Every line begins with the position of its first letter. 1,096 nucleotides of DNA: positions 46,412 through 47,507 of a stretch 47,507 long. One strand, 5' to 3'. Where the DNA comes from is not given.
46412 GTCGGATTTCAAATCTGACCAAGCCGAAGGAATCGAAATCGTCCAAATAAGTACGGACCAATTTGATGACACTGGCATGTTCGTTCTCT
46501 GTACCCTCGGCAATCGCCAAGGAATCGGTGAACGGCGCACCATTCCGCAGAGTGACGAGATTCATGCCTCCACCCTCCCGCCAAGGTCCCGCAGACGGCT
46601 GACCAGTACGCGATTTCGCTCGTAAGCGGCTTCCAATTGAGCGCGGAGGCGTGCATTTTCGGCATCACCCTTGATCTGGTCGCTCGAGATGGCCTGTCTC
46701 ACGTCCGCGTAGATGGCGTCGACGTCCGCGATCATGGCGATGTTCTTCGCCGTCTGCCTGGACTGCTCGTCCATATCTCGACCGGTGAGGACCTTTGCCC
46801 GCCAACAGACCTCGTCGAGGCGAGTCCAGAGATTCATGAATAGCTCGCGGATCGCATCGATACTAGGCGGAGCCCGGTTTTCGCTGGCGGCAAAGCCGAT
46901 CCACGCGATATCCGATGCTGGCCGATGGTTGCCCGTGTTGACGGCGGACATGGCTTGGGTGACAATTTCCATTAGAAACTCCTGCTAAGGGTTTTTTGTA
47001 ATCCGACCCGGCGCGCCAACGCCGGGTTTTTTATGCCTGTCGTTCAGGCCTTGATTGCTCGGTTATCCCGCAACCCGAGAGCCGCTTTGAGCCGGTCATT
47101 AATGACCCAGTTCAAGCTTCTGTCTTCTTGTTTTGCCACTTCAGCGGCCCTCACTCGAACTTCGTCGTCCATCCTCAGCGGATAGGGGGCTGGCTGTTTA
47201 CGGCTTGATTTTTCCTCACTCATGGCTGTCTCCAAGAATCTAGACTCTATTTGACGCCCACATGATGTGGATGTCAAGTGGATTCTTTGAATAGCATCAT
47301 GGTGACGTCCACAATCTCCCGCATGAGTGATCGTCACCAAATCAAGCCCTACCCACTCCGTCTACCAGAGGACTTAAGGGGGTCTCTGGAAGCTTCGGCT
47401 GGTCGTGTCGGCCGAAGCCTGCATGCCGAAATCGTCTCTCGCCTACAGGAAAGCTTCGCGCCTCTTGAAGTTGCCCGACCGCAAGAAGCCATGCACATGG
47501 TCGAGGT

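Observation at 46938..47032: Candidate sar-like antisense RNA over the ribosome-binding site of the gene downstream of arc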

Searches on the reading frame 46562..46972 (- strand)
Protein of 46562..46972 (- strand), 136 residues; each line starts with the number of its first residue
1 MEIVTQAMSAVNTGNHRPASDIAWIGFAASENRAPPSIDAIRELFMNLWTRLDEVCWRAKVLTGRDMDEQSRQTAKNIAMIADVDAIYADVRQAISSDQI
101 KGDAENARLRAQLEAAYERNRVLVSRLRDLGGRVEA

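Call 7: search_protein_families(library=pfam, proteins=[window:46562-46972:-], max_evalue=0.1)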
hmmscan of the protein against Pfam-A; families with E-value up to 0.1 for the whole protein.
window:46562-46972:- (136 aa): 0 families

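Call 9: find_related_loci(query=window:46562-46972:-, collection=viral_contigs, flank=3000)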
Query window:46562-46972:- (136 aa) in viral_contigs; peptide patterns used: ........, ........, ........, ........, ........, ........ (x = any residue, [..] = any of these).
19 stretches matched a pattern, but none encodes a relative of the query by tblastn (E <= 1e-3).

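Call 12: find_homologous_proteins(query=window:46562-46972:-)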
Query window:46562-46972:- (136 aa): 1 proteins with E <= 0.001 among 76 candidates.
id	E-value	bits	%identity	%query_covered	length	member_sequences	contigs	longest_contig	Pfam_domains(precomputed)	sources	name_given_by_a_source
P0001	2.8e-81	288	100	100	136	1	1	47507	-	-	-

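Call 13: find_encoding_contigs(protein=window:46562-46972:-, flank=4000, max_places=10)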
Protein window:46562-46972:- (136 aa): 1 contig read that carries it; 1 place shown.
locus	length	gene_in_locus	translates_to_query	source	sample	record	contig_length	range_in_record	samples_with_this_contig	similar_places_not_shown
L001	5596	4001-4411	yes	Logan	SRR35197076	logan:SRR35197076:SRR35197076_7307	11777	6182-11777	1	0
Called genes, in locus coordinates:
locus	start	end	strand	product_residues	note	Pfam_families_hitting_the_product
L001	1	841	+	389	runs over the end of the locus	PF01555:N6_N4_Mtase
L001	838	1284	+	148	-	-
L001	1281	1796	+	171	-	PF13392:HNH_3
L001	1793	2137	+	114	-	PF07102:YbcO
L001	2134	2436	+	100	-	-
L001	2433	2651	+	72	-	-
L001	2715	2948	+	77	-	-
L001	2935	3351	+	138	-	-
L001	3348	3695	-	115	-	PF03869:Arc (weak)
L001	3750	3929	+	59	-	-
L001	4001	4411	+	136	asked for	-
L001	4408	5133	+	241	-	PF09669:Phage_pRha, PF03374:ANT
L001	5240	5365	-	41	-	-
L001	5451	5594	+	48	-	?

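Call 59: search_protein_families(library=phrogs, proteins=[window:46562-46972:-, L001:3348-3695:-], max_evalue=0.01)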
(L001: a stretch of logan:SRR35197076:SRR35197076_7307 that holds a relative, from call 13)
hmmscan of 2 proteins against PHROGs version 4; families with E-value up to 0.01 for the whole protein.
window:46562-46972:- (136 aa): 0 families

L001:3348-3695:- (115 aa): 11 families
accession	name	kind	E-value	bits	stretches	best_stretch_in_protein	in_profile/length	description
phrog_2685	-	other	4.4e-10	41.1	1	13-62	9-58/161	partition protein ATPase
phrog_795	-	other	5e-10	40.7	1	8-70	3-65/116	partition protein ATPase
phrog_1287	-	unknown function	1.7e-08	35.9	1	20-73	7-60/115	-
phrog_1388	-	unknown function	2.4e-08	35.3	1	27-78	10-65/143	-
phrog_30599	-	transcription regulation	3.2e-06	28.6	1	14-59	2-47/100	transcriptional regulator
phrog_3178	-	transcription regulation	1.8e-05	26.1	1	19-65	6-52/125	Arc-like DNA binding domain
phrog_228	-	transcription regulation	1.8e-05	25.6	1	16-70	4-58/251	Arc-like repressor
phrog_7906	-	transcription regulation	9.9e-05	24.1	1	20-68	7-55/111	Arc-like transcriptional regulator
phrog_4515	-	unknown function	0.0023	18.2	1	25-67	8-50/224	-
phrog_582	-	transcription regulation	0.008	17.5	0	4-60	39-95/105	Arc-like repressor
phrog_10182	-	unknown function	0.0087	17.3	0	20-55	6-41/57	-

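Call 87: predict_structure(protein=window:46562-46972:-)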
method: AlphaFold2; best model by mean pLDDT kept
length: 136 residues; sequences in the alignment: 1
mean_pLDDT: 49.6   pTM: 0.40
mean pLDDT of the five models: 49.6, 48.7, 48.5, 48.2, 46.2
residues with pLDDT >= 90: 0; 70-90: 3; 50-70: 64; < 50: 69
segments of 3 or more residues with pLDDT < 50: 1-41, 53-56, 58-65, 77-82, 133-136
pLDDT, mean of each block of 10 residues (from residue 1): 37 38 38 42 52 47 49 49 56 54 62 64 59 47
secondary structure, 60 per line:
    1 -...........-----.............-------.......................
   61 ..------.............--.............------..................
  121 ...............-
elements in order: H2-12 H18-30 H38-62 H69-81 H84-96 H103-135
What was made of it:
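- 46562..46972 (-): orf136, the direct target. SD GCAGGAG at 46985-46979, ATG at 46972-46970. Function unknown. The AlphaFold model is helical but low-confidence (call 87).
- Tried and rejected: AlphaFold model of orf136 without an alignment (call 87). pLDDT 49.6, unusable, so no fold search was run.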

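Call 89: search_protein_representatives(protein=window:46562-46972:-)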
Query: 136 residues. Proteins with E-value up to 0.001 (for the whole library): 11; up to 1e-10: 3; up to 1e-30: 1. The best 11 are listed.
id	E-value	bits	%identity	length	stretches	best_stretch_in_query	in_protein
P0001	8.8e-82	287.5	100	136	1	1-136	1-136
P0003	2.8e-16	76.0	37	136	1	8-124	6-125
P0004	4.1e-12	62.5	33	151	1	4-123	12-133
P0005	7.3e-09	52.0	41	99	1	17-96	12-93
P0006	1.3e-08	51.2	29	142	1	6-120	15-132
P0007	2.0e-07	47.4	34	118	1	33-123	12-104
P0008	6.7e-07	45.7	42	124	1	35-113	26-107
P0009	2.7e-06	43.8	27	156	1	5-127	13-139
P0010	8.7e-06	42.1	37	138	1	33-113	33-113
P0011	4.8e-05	39.7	32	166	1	29-118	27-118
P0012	1.8e-04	37.9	34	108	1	31-106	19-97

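Call 90: find_encoding_contigs(protein=P0003, flank=2500, max_places=4)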
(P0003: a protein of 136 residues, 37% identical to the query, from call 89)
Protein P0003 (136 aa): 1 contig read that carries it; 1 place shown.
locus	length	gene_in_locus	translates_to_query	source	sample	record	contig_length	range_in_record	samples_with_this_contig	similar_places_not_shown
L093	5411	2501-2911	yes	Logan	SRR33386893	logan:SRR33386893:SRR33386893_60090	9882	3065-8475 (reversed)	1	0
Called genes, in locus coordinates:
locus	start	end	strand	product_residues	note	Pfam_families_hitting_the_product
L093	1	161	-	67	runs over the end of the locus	-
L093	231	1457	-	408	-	PF01972:SDH_protease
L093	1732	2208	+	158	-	-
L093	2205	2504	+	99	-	-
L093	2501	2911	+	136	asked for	-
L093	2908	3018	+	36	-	-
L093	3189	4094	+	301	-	-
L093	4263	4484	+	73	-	-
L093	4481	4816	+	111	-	PF14090:HTH_39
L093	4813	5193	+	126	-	PF01807:Zn_ribbon_DnaG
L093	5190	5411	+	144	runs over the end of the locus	-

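Call 92: find_encoding_contigs(protein=P0010, flank=2500, max_places=4)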
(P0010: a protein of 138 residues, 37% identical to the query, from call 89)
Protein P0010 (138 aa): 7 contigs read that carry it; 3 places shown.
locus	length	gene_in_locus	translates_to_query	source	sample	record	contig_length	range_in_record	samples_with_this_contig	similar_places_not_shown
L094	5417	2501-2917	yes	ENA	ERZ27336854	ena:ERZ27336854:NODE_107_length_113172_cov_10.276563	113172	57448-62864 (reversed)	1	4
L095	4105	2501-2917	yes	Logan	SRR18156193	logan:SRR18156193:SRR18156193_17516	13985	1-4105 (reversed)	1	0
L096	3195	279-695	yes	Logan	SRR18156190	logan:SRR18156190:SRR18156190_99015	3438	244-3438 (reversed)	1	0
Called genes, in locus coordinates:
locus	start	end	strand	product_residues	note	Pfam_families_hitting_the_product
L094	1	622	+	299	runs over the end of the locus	-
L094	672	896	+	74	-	-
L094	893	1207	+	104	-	PF07102:YbcO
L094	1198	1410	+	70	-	-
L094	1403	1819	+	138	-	-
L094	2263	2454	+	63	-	PF03869:Arc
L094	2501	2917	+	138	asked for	-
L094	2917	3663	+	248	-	PF02498:Bro-N, PF03374:ANT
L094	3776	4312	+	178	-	PF00182:Glyco_hydro_19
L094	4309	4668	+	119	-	-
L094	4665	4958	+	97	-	-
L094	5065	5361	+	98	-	-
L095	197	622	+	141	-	-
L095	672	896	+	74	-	-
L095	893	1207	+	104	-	PF07102:YbcO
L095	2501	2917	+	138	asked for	-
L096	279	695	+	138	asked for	-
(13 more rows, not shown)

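Call 93: find_encoding_contigs(protein=P0004, flank=2500, max_places=4)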
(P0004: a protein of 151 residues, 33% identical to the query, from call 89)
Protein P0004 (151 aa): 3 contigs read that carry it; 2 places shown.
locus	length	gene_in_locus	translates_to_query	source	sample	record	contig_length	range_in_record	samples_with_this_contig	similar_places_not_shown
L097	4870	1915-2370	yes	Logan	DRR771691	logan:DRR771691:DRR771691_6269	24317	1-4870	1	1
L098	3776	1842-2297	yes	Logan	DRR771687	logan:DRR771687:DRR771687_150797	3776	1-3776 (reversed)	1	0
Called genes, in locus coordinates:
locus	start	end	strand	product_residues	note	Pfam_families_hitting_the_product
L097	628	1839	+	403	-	PF13356:Arm-DNA-bind_3, PF22022:Phage_int_M, PF00589:Phage_integrase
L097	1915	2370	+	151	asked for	-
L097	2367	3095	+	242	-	-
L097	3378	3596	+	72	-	PF05930:Phage_AlpA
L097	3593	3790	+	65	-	-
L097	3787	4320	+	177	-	-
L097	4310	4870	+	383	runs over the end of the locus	PF13481:AAA_25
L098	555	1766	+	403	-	PF13356:Arm-DNA-bind_3, PF22022:Phage_int_M, PF00589:Phage_integrase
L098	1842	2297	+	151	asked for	-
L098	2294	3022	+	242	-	-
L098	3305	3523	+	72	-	PF05930:Phage_AlpA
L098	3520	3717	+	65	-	-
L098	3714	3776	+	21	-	?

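Call 96: find_encoding_contigs(protein=P0006, flank=1500, max_places=3)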
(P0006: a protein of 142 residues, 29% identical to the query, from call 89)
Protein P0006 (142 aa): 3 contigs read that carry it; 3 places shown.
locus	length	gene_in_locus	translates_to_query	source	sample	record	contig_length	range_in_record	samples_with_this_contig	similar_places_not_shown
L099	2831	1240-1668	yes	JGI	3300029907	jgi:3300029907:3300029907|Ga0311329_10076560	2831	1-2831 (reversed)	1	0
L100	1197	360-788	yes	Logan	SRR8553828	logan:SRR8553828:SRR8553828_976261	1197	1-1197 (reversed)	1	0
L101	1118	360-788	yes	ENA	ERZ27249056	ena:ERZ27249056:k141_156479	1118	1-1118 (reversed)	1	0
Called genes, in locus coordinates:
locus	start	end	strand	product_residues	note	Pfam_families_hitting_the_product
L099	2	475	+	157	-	?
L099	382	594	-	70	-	PF13986:DUF4224 (weak)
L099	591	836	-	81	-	-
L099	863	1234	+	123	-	-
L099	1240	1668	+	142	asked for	-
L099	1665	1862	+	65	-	-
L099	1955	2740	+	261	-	-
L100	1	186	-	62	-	?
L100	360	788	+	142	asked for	-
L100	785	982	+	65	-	-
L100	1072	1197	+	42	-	?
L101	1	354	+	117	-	?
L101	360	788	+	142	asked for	-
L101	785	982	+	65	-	-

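Call 97: find_encoding_contigs(protein=P0005, flank=1500, max_places=3)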
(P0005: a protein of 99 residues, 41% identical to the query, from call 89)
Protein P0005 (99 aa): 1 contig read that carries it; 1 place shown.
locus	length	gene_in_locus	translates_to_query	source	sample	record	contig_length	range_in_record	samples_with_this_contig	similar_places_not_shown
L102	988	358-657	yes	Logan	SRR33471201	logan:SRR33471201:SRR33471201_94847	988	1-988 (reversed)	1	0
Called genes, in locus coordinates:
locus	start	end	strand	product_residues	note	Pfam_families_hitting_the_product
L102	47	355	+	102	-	-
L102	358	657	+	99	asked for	-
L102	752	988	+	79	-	?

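Call 98: find_encoding_contigs(protein=P0008, flank=1500, max_places=3)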
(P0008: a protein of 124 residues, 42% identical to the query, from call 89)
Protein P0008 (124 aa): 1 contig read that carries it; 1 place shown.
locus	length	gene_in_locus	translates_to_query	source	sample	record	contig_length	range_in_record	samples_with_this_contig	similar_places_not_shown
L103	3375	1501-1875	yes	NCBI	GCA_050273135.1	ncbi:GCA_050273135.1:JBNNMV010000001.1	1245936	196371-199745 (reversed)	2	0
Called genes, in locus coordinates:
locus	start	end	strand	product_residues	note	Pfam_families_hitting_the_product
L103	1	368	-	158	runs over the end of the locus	PF13274:SocA_Panacea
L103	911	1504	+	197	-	-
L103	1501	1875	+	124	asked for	-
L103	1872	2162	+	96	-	-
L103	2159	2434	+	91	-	-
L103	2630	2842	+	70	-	-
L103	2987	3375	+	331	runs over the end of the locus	PF22022:Phage_int_M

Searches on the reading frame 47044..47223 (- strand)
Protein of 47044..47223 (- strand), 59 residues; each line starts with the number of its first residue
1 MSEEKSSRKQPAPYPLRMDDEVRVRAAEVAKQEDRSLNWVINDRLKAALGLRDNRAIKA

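Call 7: search_protein_families(library=pfam, proteins=[window:47044-47223:-], max_evalue=0.1)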
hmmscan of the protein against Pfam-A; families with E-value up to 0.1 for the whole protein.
window:47044-47223:- (59 aa): 1 family
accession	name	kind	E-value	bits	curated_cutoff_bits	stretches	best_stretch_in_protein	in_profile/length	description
PF03869.20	Arc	-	0.00034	20.8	20.4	1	14-49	7-42/50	Arc-like DNA binding domain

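Call 14: find_related_loci(query=window:47044-47223:-, collection=viral_contigs, flank=3000)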
Query window:47044-47223:- (59 aa) in viral_contigs; peptide patterns used: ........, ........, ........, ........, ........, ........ (x = any residue, [..] = any of these).
32 stretches matched a pattern; 1 encode a relative of the query (tblastn E <= 1e-3); 1 distinct loci.
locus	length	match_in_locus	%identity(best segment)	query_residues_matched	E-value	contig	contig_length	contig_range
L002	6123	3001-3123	44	9-49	6e-8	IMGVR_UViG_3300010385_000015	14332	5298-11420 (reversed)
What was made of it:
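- Tried and rejected: Close-relative locus scans in viral contigs (calls 9, 14) gave nothing syntenic.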

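Call 16: find_homologous_proteins(query=window:47044-47223:-)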
Query window:47044-47223:- (59 aa): 1 proteins with E <= 0.001 among 1 candidates.
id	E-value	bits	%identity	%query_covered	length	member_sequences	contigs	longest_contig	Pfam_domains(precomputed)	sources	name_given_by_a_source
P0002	7.7e-30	118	100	100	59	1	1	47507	-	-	-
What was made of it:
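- Tried and rejected: Word-index protein searches with orf136 and Arc (calls 12, 16).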

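Call 46: find_related_loci(query=A4, collection=viral_contigs, flank=2000)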
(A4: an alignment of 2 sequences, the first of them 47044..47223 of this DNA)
Query A4 (59 aa) in viral_contigs; peptide patterns used: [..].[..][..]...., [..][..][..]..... (x = any residue, [..] = any of these).
16 stretches matched a pattern; 5 encode a relative of the query (tblastn E <= 1e-3); 5 distinct loci.
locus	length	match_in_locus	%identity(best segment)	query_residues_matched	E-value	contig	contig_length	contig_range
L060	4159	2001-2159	52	1-53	4e-12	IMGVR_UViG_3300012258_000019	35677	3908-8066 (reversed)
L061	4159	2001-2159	47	1-53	6e-12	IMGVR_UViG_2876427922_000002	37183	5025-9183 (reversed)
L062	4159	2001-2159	43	1-53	1e-10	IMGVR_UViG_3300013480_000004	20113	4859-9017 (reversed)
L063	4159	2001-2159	42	1-53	4e-10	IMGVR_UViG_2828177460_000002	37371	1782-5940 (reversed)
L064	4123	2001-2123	46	13-53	2e-8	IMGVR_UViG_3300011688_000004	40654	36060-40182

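Call 47: find_related_loci(query=A4, collection=metagenome_contigs, flank=2000)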
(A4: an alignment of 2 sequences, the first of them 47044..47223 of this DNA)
Query A4 (59 aa) in metagenome_contigs; peptide patterns used: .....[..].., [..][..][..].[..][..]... (x = any residue, [..] = any of these).
155 stretches matched a pattern; 13 encode a relative of the query (tblastn E <= 1e-3); 13 distinct loci.
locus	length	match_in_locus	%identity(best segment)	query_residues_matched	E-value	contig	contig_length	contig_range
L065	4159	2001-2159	54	1-53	2e-12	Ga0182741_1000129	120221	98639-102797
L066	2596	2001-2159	47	1-53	8e-12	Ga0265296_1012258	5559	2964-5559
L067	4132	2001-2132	57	6-49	3e-10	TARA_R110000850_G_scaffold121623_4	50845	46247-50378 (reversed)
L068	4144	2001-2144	52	10-52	1e-9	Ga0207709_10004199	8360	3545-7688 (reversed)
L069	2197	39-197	42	1-53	4e-9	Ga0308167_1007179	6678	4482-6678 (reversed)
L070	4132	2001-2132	45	9-48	1e-8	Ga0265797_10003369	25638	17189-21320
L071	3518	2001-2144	48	9-56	2e-8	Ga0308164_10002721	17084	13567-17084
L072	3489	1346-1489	48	9-56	2e-8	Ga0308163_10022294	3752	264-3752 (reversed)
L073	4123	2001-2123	49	9-49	3e-8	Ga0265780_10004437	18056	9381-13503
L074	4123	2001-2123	49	9-49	3e-8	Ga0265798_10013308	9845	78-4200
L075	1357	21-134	45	9-46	6e-7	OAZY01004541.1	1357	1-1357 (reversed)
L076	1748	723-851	42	4-46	7e-7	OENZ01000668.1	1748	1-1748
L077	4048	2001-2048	81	10-25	7e-6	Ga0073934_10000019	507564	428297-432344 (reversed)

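Call 50: search_dna_similar(query=window:47044-47223:-, collection=phages, mode=protein, max_evalue=0.001, max_rows=25)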
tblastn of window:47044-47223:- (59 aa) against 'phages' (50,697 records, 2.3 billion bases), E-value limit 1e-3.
No match.
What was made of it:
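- Tried and rejected: tblastn of Arc against phages (call 50).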

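Call 59: search_protein_families(library=phrogs, proteins=[window:47044-47223:-], max_evalue=0.01)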
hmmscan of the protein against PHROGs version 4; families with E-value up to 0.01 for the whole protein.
window:47044-47223:- (59 aa): 7 families
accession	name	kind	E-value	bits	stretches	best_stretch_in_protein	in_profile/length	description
phrog_7906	-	transcription regulation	8.5e-05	24.3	1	1-52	1-50/111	Arc-like transcriptional regulator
phrog_38161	-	transcription regulation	0.00027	21.7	1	14-53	12-51/137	Arc-like transcriptional regulator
phrog_1287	-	unknown function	0.00078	20.9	1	8-50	6-48/115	-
phrog_795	-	other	0.001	20.4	1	6-49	12-55/116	partition protein ATPase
phrog_2685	-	other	0.0025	19.2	1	9-53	16-60/161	partition protein ATPase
phrog_228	-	transcription regulation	0.0029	18.4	1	6-50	5-49/251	Arc-like repressor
phrog_9151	-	moron, auxiliary metabolic gene and host takeover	0.0066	17.7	1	15-55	75-115/119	HicB-like antitoxin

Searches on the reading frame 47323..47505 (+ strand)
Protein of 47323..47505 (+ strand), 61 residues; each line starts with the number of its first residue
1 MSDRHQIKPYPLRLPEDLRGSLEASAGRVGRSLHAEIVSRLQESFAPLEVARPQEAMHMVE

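Call 7: search_protein_families(library=pfam, proteins=[window:47323-47505:+], max_evalue=0.1)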
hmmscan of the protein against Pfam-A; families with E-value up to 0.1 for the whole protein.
window:47323-47505:+ (61 aa): 3 families
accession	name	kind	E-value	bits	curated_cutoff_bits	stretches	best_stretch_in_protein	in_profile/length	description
PF03869.20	Arc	-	2.2e-06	27.8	20.4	1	11-45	8-42/50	Arc-like DNA binding domain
PF05509.17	TraY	-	0.0036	17.8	21.3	1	12-42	3-33/49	TraY domain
PF22513.2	FitA-like_RHH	-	0.006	17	27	1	14-43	8-37/39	Antitoxin FitA-like, ribbon-helix-helix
